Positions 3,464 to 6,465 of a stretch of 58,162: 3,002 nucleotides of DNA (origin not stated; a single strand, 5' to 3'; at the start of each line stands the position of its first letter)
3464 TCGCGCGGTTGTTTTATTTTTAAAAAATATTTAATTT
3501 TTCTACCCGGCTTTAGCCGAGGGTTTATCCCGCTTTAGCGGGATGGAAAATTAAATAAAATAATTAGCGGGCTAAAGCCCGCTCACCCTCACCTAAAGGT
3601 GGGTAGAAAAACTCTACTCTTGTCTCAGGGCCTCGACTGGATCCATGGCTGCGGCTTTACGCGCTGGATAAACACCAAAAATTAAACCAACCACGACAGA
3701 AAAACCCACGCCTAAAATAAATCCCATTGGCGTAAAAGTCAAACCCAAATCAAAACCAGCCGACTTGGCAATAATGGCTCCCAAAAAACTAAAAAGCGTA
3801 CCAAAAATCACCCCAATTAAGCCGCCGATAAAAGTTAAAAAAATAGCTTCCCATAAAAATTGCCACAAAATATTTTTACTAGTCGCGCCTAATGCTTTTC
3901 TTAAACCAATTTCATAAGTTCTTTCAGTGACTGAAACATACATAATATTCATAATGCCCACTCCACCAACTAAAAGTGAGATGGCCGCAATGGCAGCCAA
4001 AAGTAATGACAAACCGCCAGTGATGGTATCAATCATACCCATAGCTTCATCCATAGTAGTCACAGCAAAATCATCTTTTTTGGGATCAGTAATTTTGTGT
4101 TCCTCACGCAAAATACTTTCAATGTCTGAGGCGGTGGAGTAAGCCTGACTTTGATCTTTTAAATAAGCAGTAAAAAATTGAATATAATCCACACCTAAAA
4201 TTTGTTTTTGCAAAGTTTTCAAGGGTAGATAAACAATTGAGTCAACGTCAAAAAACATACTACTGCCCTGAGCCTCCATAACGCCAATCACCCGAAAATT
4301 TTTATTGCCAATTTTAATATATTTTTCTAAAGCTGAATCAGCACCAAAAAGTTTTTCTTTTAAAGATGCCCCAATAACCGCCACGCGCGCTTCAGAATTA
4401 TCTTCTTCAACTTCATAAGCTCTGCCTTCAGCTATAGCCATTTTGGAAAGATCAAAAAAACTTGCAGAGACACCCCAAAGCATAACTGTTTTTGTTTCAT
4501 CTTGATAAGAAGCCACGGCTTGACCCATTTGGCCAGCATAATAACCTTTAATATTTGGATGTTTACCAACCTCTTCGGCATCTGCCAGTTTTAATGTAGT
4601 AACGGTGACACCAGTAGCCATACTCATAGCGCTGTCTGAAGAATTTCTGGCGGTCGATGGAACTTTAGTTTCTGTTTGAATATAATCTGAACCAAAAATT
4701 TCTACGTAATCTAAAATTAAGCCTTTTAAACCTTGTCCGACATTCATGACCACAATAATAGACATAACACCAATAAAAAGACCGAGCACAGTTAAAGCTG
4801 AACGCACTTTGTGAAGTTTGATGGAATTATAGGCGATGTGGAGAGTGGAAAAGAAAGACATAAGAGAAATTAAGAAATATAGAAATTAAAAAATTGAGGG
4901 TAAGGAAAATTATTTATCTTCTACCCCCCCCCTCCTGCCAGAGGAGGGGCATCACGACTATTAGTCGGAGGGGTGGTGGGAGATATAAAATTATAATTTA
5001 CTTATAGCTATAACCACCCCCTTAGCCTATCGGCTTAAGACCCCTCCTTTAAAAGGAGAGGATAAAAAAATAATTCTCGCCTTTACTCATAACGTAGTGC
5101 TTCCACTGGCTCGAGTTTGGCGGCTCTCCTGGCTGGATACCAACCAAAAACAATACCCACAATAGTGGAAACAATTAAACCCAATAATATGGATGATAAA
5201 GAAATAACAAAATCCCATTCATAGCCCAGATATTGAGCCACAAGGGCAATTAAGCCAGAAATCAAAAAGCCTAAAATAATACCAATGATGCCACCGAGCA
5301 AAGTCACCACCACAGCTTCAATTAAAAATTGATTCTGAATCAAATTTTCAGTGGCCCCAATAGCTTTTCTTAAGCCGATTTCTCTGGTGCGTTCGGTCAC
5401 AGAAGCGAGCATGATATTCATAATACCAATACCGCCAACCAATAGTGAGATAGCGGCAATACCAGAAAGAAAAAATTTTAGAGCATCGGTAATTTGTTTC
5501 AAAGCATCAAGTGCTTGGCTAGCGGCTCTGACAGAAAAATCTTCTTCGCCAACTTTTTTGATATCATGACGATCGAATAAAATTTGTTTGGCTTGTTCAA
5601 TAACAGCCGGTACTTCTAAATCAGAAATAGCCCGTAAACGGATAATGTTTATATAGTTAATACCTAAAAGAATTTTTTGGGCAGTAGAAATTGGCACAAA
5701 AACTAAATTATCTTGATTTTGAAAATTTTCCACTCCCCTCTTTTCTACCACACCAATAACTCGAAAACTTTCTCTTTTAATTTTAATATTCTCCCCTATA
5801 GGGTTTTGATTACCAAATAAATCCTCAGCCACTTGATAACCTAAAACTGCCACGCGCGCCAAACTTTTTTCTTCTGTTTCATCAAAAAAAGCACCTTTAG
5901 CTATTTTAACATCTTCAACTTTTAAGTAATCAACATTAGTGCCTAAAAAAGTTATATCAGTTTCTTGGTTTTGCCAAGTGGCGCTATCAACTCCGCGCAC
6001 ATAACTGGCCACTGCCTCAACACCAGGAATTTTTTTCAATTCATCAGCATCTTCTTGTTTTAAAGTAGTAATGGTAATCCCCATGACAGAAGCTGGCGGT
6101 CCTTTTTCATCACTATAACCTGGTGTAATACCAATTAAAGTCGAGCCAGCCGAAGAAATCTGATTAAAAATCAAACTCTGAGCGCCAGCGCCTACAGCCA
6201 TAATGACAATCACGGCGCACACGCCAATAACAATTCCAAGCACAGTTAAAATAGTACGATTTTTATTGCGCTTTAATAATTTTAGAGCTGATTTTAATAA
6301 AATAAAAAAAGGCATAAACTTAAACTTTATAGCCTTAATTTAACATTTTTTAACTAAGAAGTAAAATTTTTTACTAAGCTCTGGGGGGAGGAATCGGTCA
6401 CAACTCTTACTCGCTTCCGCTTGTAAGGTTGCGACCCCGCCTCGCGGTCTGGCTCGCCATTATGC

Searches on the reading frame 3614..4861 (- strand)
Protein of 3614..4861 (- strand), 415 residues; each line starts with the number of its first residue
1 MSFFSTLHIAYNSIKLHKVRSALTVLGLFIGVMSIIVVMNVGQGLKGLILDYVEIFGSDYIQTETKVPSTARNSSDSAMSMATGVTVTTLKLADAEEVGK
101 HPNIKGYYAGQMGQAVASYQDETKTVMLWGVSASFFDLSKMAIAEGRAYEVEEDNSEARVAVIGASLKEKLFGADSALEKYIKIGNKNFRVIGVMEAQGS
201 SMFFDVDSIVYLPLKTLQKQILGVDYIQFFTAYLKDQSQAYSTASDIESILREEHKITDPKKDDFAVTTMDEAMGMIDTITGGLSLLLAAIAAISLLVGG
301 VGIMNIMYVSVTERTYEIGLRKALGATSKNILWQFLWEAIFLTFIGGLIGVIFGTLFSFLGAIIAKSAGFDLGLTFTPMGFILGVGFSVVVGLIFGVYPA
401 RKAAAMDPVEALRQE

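Call 86: search_protein_families(library=pfam, proteins=[window:3614-4861:-], max_evalue=0.00001)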
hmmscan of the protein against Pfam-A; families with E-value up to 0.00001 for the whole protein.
window:3614-4861:- (415 aa): 2 families
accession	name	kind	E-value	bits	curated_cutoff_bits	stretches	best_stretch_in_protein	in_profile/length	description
PF12704.14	MacB_PCD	-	9.6e-36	124.4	27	1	21-249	1-206/207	MacB-like periplasmic core domain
PF02687.27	FtsX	-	1.4e-22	80.4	25.5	1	290-408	2-120/120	FtsX-like permease C-terminal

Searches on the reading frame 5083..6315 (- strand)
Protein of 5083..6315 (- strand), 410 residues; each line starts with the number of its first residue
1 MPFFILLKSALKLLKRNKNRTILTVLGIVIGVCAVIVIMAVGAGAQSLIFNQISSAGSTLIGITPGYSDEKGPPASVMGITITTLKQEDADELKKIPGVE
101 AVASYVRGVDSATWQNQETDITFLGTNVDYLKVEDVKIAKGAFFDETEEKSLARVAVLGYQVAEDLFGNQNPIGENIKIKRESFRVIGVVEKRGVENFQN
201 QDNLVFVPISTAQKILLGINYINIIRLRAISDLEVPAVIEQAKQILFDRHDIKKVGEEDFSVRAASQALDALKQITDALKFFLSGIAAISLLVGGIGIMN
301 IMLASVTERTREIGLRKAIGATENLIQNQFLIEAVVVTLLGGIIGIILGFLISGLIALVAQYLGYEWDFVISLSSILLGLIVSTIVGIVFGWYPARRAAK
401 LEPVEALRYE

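Call 86: search_protein_families(library=pfam, proteins=[window:5083-6315:-], max_evalue=0.00001)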
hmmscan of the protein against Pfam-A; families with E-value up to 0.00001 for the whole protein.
window:5083-6315:- (410 aa): 2 families
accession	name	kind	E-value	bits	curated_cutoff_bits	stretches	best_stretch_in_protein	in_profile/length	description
PF12704.14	MacB_PCD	-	8.9e-44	150.7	27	1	21-244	1-206/207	MacB-like periplasmic core domain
PF02687.27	FtsX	-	1e-23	84.1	25.5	1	286-403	3-120/120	FtsX-like permease C-terminal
